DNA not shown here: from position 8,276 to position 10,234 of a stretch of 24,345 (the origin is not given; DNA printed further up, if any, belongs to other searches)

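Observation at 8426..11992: Three-component sensor: a 7-8 TM pseudo-kinase paralogue coupled to a HisKA_3 kinase and a NarL-type regulator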

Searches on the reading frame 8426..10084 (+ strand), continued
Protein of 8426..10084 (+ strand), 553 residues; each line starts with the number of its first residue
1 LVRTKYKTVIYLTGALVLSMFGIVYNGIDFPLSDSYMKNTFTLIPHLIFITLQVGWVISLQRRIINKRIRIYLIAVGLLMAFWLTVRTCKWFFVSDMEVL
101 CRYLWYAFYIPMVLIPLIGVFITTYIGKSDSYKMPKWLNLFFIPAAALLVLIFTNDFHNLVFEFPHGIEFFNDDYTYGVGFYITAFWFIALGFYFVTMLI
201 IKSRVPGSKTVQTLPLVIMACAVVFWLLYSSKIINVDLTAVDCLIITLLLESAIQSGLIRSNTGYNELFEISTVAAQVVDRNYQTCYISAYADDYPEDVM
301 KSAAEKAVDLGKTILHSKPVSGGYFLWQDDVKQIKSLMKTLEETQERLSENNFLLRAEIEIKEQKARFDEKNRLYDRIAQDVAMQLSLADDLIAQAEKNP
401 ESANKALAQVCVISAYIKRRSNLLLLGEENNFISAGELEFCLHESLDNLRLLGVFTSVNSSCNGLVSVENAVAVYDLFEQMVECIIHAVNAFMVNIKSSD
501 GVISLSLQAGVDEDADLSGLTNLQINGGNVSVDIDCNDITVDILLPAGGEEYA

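Call 69: find_encoding_contigs(protein=P0390, flank=6000, max_places=2)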
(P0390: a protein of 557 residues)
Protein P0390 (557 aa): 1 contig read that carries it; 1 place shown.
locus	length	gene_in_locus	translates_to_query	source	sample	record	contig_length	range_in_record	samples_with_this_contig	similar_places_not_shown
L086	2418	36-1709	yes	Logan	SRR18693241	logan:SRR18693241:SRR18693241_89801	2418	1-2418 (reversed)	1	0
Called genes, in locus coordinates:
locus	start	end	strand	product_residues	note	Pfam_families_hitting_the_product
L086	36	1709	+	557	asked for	PF16927:HisKA_7TM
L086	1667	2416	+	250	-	?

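Call 70: find_encoding_contigs(protein=P0300, flank=6000, max_places=2)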
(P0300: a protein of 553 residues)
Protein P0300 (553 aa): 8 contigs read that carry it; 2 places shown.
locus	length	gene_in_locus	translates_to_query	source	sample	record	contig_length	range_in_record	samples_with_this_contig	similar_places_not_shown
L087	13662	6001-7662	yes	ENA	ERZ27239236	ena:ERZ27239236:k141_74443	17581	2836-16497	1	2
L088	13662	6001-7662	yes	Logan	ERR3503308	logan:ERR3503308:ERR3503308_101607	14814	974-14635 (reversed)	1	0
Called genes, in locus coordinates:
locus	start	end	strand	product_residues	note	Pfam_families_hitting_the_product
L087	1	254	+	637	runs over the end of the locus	PF03169:OPT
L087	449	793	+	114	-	PF05402:PqqD (weak)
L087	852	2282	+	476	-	PF01546:Peptidase_M20, PF07687:M20_dimer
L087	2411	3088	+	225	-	PF00849:PseudoU_synth_2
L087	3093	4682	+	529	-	PF04932:Wzy_C (weak)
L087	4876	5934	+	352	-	PF01594:AI-2E_transport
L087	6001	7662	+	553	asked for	PF16927:HisKA_7TM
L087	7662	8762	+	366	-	-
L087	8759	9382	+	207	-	PF00072:Response_reg, PF00196:GerE, PF08281:Sigma70_r4_2 (weak)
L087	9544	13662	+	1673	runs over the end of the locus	-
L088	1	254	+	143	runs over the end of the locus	?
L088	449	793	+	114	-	PF05402:PqqD (weak)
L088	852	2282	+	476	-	PF01546:Peptidase_M20, PF07687:M20_dimer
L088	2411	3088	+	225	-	PF00849:PseudoU_synth_2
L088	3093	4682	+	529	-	PF04932:Wzy_C (weak)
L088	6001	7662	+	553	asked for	PF16927:HisKA_7TM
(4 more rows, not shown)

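Call 71: find_encoding_contigs(protein=P0349, flank=6000, max_places=1)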
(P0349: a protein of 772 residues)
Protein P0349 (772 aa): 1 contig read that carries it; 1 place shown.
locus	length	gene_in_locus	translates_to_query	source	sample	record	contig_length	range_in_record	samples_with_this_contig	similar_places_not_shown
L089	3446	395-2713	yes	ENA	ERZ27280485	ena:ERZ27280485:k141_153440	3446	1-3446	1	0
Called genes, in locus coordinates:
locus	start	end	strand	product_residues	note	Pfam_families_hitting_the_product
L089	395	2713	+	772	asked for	PF16927:HisKA_7TM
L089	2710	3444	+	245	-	?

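Call 72: find_encoding_contigs(protein=P0375, flank=6000, max_places=1)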
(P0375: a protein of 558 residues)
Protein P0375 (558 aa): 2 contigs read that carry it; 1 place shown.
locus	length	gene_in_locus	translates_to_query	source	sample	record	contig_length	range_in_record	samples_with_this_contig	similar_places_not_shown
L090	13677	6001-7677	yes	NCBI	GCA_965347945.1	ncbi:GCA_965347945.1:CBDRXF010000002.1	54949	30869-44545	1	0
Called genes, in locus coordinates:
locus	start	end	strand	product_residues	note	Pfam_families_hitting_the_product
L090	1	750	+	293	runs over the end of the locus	PF00126:HTH_1, PF03466:LysR_substrate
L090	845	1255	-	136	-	PF02554:CstA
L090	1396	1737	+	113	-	PF04956:TrbC (weak)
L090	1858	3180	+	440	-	PF13173:AAA_14, PF13635:DUF4143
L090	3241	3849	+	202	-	PF19478:TrbL_2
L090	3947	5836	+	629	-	PF00877:NLPC_P60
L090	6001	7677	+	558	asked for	PF16927:HisKA_7TM (weak)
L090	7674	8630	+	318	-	PF02518:HATPase_c (weak)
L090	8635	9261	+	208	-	PF00072:Response_reg, PF00196:GerE, PF08279:HTH_11 (weak)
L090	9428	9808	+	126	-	-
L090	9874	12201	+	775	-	PF05345:He_PIG, PF02368:Big_2, PF09479:Flg_new, PF18998:Flg_new_2, PF00395:SLH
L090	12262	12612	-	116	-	PF13560:HTH_31 (weak), PF12844:HTH_19 (weak), PF13413:HTH_25 (weak), PF01381:HTH_3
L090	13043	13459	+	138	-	PF08281:Sigma70_r4_2 (weak)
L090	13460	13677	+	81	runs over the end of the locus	PF12645:HTH_16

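Call 73: find_encoding_contigs(protein=P0331, flank=6000, max_places=1)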
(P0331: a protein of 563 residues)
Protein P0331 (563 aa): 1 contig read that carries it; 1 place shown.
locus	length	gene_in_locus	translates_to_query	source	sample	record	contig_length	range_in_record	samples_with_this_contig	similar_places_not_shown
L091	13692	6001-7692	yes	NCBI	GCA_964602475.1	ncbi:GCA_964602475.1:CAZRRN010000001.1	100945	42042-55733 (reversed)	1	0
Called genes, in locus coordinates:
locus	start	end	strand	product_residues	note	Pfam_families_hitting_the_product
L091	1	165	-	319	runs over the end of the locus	PF00389:2-Hacid_dh, PF00670:AdoHcyase_NAD (faint), PF02826:2-Hacid_dh_C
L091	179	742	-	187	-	PF01613:Flavin_Reduct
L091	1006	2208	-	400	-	PF01551:Peptidase_M23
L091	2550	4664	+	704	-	PF13802:Gal_mutarotas_2, PF01055:Glyco_hydro_31_2nd, PF21365:Glyco_hydro_31_3rd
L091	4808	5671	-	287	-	PF11185:DUF2971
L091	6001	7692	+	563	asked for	PF16927:HisKA_7TM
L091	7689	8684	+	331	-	-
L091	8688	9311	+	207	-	PF00072:Response_reg, PF00196:GerE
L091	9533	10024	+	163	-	PF22043:DUF6935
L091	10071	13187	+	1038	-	PF07523:Big_3 (weak)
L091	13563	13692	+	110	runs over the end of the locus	-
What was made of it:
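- The other two (L086, L089) end inside the kinase gene (calls 69-73).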

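Call 83: search_protein_families(library=pfam, proteins=[P0349, L005:7961-8941:-, L003:14491-15300:+, L001:6903-7415:+], max_evalue=0.01)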
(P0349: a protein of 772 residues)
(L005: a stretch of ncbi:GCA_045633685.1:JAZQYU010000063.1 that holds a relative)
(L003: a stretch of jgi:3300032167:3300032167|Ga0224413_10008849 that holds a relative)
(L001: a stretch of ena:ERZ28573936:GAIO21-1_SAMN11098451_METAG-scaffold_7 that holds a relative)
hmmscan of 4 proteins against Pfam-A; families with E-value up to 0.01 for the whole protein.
P0349 (772 aa): 1 family
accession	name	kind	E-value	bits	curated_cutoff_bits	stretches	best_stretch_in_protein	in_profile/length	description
PF16927.11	HisKA_7TM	-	2e-22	80.6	28.6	2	8-210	5-212/224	N-terminal 7TM region of histidine kinase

L005:7961-8941:- (326 aa): 5 families
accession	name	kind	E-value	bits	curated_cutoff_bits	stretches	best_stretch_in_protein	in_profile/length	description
PF00196.25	GerE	-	2.4e-14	53.1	23.5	1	266-319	1-54/57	Bacterial regulatory proteins, luxR family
PF16927.11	HisKA_7TM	-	1.1e-13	52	28.6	1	8-214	4-214/224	N-terminal 7TM region of histidine kinase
PF08281.18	Sigma70_r4_2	-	1.7e-05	24.8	25.7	1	263-310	6-54/54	Sigma-70, region 4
PF04545.22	Sigma70_r4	-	0.0004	20.3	24.1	1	264-310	1-48/50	Sigma-70, region 4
PF20184.3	DUF6547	-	0.0093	16.7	27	0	248-321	30-100/117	Family of unknown function (DUF6547)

L003:14491-15300:+ (269 aa): 2 families
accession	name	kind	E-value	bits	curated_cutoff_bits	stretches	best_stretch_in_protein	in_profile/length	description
PF07787.17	TMEM43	-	0.0014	18.5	23.3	1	109-262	60-203/250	Transmembrane protein 43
PF11381.13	DUF3185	-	0.0017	18.7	25.3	1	4-25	1-22/59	Protein of unknown function (DUF3185)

L001:6903-7415:+ (170 aa): 0 families
